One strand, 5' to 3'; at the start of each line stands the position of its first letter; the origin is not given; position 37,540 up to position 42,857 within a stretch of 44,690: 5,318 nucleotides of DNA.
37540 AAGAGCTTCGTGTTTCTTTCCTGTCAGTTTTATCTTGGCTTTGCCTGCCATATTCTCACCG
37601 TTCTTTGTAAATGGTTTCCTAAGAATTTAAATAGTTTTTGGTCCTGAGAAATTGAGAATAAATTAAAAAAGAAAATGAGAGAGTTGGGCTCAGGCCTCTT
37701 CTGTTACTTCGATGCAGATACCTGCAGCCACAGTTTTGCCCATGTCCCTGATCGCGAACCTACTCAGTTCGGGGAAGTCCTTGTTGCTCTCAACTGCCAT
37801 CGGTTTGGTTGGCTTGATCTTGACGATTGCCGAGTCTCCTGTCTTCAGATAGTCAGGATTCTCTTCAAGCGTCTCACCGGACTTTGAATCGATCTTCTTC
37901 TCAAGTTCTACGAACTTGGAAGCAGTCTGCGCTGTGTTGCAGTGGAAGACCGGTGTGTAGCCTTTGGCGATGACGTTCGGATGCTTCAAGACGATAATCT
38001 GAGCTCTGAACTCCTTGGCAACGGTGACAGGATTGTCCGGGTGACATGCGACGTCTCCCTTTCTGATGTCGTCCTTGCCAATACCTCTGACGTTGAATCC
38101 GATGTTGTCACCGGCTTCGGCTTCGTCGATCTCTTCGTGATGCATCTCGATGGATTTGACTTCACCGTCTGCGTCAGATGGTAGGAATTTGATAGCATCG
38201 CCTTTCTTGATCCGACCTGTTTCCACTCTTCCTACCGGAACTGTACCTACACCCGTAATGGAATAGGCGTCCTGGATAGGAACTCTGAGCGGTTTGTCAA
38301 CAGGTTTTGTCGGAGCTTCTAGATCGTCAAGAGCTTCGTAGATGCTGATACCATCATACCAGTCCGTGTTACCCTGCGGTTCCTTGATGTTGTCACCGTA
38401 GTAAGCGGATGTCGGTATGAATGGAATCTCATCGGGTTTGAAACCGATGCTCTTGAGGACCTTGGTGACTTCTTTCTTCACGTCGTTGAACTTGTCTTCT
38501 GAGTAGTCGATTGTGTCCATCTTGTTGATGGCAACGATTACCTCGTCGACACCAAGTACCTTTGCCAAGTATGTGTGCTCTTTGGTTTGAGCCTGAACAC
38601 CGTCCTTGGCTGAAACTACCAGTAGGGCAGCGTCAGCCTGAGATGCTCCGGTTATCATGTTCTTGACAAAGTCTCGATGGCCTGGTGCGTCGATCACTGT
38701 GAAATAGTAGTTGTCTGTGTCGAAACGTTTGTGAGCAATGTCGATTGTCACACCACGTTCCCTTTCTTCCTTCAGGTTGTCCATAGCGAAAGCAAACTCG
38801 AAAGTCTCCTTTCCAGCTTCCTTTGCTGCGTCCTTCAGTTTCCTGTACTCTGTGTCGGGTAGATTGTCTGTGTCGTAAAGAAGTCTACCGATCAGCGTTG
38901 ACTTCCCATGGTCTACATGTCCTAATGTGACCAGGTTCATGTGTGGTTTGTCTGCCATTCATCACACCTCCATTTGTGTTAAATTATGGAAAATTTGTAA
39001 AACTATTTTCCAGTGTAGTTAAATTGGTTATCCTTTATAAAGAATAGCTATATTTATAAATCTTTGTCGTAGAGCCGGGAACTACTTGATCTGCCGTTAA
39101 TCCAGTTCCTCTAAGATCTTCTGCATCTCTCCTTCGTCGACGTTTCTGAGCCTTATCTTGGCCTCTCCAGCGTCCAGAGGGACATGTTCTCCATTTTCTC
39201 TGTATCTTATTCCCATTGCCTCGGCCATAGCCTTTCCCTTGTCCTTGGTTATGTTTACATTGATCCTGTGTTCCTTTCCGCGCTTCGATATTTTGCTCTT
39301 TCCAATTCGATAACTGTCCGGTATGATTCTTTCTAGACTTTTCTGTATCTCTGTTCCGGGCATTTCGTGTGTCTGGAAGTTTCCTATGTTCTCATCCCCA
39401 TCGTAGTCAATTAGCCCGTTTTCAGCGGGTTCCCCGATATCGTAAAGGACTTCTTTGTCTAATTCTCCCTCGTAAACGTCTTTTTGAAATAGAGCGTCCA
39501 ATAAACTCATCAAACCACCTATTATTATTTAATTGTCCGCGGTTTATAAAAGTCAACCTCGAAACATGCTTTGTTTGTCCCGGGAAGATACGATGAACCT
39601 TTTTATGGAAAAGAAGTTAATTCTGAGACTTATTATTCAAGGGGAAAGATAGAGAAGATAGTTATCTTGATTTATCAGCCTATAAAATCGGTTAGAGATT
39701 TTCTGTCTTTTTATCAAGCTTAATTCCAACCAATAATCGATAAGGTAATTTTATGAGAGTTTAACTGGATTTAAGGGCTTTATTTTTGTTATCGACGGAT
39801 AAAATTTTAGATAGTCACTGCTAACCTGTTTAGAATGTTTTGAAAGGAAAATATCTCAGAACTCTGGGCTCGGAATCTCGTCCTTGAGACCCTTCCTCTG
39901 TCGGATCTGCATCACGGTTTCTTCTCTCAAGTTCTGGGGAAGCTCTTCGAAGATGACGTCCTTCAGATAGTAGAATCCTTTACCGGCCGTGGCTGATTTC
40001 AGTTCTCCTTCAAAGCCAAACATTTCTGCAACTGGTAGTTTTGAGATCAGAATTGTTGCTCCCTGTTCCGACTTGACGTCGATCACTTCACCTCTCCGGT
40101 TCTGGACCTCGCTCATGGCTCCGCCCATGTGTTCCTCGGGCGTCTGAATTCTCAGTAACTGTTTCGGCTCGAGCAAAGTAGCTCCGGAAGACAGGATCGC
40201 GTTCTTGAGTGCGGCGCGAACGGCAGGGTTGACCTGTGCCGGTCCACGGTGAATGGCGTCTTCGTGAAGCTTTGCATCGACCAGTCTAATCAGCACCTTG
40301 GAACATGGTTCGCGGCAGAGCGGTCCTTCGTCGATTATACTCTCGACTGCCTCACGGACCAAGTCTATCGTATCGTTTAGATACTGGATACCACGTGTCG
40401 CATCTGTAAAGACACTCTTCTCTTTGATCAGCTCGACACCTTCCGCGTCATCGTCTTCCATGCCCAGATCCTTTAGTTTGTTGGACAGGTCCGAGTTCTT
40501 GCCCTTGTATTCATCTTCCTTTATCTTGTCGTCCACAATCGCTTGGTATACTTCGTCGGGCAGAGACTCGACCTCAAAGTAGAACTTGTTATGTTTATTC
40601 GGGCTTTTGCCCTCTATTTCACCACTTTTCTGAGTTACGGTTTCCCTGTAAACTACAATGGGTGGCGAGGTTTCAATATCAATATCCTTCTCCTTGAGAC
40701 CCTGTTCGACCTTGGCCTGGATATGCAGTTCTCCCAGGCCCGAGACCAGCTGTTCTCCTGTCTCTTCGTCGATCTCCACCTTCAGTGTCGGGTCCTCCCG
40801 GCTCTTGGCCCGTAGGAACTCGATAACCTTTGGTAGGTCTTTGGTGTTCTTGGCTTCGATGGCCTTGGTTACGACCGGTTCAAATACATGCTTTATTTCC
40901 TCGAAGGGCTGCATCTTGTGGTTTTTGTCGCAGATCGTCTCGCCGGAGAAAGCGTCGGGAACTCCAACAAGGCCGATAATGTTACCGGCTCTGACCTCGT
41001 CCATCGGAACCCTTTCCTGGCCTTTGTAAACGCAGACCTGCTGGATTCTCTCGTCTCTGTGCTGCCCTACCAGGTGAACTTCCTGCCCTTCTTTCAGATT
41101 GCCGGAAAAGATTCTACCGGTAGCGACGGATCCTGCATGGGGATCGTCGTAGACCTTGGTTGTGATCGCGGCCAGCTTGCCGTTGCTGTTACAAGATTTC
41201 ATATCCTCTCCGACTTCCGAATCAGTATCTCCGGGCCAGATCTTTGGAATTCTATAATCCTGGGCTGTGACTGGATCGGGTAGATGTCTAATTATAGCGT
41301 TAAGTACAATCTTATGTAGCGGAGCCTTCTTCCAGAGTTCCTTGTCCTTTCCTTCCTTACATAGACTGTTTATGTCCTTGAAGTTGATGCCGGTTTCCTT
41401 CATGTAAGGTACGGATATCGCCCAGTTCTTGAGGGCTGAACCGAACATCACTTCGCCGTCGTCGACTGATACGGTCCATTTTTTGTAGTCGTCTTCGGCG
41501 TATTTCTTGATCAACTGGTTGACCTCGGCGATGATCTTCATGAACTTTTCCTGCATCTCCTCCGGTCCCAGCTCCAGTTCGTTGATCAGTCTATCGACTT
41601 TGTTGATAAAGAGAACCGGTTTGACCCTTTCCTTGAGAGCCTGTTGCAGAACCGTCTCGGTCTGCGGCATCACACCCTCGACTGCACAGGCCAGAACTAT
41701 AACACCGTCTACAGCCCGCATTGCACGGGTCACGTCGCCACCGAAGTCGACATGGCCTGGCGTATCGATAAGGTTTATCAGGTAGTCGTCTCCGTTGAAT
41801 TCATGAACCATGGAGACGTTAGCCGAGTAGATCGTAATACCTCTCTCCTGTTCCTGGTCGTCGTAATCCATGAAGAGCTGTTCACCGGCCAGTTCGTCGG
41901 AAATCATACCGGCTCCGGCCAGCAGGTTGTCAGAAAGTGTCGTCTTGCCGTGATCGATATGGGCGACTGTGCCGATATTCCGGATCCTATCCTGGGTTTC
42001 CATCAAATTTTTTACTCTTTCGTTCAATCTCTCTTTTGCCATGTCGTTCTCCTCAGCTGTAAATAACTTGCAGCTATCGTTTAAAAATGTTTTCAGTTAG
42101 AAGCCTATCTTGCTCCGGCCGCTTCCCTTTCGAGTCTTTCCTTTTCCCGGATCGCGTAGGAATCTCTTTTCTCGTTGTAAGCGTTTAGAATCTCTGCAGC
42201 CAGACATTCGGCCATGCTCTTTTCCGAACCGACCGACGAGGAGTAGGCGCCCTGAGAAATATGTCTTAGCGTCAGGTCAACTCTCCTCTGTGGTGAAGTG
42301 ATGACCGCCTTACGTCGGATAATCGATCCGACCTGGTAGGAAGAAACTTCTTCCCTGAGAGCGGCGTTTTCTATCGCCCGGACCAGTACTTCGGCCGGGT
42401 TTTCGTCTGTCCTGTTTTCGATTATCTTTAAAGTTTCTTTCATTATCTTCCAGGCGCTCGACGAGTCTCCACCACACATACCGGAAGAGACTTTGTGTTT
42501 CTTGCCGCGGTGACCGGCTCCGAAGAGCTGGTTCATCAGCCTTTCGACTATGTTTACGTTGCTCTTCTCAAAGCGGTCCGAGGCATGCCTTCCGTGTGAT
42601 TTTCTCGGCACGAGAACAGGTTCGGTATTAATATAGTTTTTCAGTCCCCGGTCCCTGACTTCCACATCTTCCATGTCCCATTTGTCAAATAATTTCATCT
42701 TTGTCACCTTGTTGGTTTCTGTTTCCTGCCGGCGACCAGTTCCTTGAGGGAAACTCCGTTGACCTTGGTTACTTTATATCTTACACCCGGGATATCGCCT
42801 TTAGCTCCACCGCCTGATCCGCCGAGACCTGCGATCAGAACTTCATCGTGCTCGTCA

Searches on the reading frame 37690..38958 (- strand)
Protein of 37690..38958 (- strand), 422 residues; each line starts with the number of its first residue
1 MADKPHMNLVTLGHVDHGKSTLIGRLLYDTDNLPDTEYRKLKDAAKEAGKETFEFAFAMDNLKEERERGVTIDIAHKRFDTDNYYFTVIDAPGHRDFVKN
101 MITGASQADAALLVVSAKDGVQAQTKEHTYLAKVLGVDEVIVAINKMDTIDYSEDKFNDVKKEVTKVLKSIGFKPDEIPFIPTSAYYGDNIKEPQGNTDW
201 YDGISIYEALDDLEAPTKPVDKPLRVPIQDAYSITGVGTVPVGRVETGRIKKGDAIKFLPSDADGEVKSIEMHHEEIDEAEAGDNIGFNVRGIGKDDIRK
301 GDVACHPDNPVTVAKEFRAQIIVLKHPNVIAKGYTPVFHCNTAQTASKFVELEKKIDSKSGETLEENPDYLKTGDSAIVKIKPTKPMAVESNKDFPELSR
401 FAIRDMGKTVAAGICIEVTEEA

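Call 47: search_protein_families(library=pfam, proteins=[window:37690-38958:-])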
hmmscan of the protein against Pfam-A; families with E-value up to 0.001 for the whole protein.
window:37690-38958:- (422 aa): 6 families
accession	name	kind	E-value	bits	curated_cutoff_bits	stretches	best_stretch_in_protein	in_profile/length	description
PF00009.33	GTP_EFTU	-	3.6e-60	203.2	26.5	1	4-211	1-183/188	Elongation factor Tu GTP binding domain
PF22594.2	GTP-eEF1A_C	-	4.4e-34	117.3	27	1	316-415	1-100/101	GTP-eEF1A C-terminal domain-like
PF03143.23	GTP_EFTU_D3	-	5.4e-28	97.8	27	1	310-418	1-105/106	Elongation factor Tu C-terminal domain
PF03144.31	GTP_EFTU_D2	-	1.3e-21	77.2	30.3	1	238-305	1-73/73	Elongation factor Tu domain 2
PF01926.29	MMR_HSR1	-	8.6e-07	29.5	21.9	1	56-146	18-113/113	50S ribosome-binding GTPase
PF04670.18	Gtr1_RagA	-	0.00031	20.7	22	1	58-186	21-161/232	Gtr1/RagA G protein conserved region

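Call 57: find_homologous_proteins(query=window:37690-38958:-, max_evalue=1e-50)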
Query window:37690-38958:- (422 aa): 8000 proteins with E <= 1e-50 among 8000 candidates; the best 120 are listed.
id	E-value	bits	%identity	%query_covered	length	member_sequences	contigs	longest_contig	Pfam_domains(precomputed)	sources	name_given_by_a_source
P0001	5.1e-280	946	100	100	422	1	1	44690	PF01926.30,PF03143.24,PF22594.3,PF00009.34,PF03144.32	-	-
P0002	1.5e-260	882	92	100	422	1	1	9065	PF01926.30,PF03143.24,PF22594.3,PF00009.34,PF03144.32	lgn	-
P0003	5.4e-243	824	86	100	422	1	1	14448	PF01926.30,PF03143.24,PF22594.3,PF00009.34,PF03144.32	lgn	-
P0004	1.9e-239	813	84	100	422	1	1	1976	PF01926.30,PF03143.24,PF22594.3,PF00009.34,PF03144.32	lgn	-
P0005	2.1e-235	800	82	100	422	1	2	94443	PF01926.30,PF03143.24,PF22594.3,PF00009.34,PF03144.32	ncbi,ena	-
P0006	2.4e-235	799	82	100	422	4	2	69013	PF01926.30,PF03143.24,PF22594.3,PF00009.34,PF03144.32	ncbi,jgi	-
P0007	4.6e-233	792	81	100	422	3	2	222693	PF01926.30,PF03143.24,PF22594.3,PF00009.34,PF03144.32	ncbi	ncbi:MAG: translation elongation factor EF-1 subunit alpha [Candidatus Aenigmatarchaeota archaeon]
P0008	2.2e-232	790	83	99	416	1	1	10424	PF01926.30,PF03143.24,PF22594.3,PF00009.34,PF03144.32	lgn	-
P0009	1.1e-228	777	80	100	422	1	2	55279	PF01926.30,PF03143.24,PF22594.3,PF00009.34,PF03144.32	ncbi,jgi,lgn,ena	-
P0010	2.3e-228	776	80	100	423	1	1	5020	PF01926.30,PF03143.24,PF22594.3,PF00009.34,PF03144.32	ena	-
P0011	1.5e-224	764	79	100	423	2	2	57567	PF01926.30,PF03143.24,PF22594.3,PF00009.34,PF03144.32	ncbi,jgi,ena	-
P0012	4.2e-221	752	76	99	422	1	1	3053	PF01926.30,PF03143.24,PF14578.13,PF22594.3,PF00009.34,PF03144.32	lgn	-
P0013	5.1e-217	739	75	100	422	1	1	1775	PF01926.30,PF03143.24,PF22594.3,PF00009.34,PF03144.32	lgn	-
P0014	3.1e-216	736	77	99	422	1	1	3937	PF01926.30,PF03143.24,PF22594.3,PF00009.34,PF03144.32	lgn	-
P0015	4.6e-216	736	76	100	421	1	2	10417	PF01926.30,PF03143.24,PF22594.3,PF00009.34,PF03144.32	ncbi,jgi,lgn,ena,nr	ncbi:MAG: translation elongation factor EF-1 subunit alpha [Candidatus Aenigmatarchaeota archaeon]|n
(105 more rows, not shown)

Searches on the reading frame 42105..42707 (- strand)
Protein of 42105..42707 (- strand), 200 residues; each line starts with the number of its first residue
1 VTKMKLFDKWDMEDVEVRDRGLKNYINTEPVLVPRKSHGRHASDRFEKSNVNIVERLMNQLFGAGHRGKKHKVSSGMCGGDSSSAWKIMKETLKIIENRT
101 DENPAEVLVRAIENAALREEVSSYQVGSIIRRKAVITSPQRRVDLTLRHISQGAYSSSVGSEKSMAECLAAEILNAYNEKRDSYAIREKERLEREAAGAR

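Call 47: search_protein_families(library=pfam, proteins=[window:42105-42707:-])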
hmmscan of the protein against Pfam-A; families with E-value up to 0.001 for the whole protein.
window:42105-42707:- (200 aa): 1 family
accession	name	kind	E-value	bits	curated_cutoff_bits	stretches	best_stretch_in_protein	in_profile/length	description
PF00177.27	Ribosomal_S7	-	8.5e-31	107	24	1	24-200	3-148/148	Ribosomal protein S7p/S5e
